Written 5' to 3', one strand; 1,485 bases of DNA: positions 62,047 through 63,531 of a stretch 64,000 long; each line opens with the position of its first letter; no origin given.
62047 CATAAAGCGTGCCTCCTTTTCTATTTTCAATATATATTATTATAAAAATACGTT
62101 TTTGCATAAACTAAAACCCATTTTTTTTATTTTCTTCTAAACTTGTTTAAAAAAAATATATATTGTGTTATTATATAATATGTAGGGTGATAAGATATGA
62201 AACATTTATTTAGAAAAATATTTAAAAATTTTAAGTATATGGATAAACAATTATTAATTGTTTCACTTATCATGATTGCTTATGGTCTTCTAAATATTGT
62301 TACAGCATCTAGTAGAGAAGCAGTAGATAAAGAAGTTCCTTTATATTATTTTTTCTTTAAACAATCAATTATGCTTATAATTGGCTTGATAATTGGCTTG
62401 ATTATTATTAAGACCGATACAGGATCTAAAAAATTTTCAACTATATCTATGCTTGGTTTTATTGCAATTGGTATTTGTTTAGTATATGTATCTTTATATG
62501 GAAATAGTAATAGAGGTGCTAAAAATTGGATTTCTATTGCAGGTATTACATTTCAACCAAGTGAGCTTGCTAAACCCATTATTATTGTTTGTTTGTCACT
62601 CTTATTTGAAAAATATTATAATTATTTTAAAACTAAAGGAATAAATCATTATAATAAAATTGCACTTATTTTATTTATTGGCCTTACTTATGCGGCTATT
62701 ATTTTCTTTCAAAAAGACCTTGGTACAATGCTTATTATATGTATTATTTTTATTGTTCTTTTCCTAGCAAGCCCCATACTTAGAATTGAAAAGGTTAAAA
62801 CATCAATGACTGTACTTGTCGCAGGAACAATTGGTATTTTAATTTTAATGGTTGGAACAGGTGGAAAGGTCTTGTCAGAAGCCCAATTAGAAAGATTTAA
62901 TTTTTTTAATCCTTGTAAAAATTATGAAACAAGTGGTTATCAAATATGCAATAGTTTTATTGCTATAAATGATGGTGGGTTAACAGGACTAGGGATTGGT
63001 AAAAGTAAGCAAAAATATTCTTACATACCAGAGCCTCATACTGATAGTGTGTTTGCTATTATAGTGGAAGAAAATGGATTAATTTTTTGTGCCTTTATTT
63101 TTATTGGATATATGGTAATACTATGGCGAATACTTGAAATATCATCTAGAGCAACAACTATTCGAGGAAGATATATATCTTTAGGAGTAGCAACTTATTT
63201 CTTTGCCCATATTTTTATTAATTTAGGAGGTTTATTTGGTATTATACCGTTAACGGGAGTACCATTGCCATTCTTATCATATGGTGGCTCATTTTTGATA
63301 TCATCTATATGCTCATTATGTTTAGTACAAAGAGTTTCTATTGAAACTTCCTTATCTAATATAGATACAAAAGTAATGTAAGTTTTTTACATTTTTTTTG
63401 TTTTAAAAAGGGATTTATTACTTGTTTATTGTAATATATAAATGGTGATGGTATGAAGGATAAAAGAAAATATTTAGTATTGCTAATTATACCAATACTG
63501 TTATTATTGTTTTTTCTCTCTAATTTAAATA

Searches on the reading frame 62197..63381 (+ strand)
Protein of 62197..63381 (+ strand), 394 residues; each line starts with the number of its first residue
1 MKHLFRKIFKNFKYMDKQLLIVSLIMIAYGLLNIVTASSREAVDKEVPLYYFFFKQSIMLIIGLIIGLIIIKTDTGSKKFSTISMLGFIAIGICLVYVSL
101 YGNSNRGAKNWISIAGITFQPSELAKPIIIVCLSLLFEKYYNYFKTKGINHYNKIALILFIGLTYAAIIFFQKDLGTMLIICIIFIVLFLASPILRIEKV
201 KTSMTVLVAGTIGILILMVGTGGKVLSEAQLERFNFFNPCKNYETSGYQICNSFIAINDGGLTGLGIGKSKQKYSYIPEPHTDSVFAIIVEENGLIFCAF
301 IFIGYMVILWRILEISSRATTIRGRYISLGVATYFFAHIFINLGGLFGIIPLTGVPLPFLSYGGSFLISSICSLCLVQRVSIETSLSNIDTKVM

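Call 65: search_protein_families(library=pfam, proteins=[window:62197-63381:+], max_evalue=0.001)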
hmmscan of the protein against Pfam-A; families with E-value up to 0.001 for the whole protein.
window:62197-63381:+ (394 aa): 2 families
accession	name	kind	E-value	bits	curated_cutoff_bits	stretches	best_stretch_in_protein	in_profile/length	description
PF01098.24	FTSW_RODA_SPOVE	-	1.3e-73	248.5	26.4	1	19-384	4-354/356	Cell cycle protein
PF06966.17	DUF1295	-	0.00022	21.2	20.4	0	185-235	96-146/235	Protein of unknown function (DUF1295)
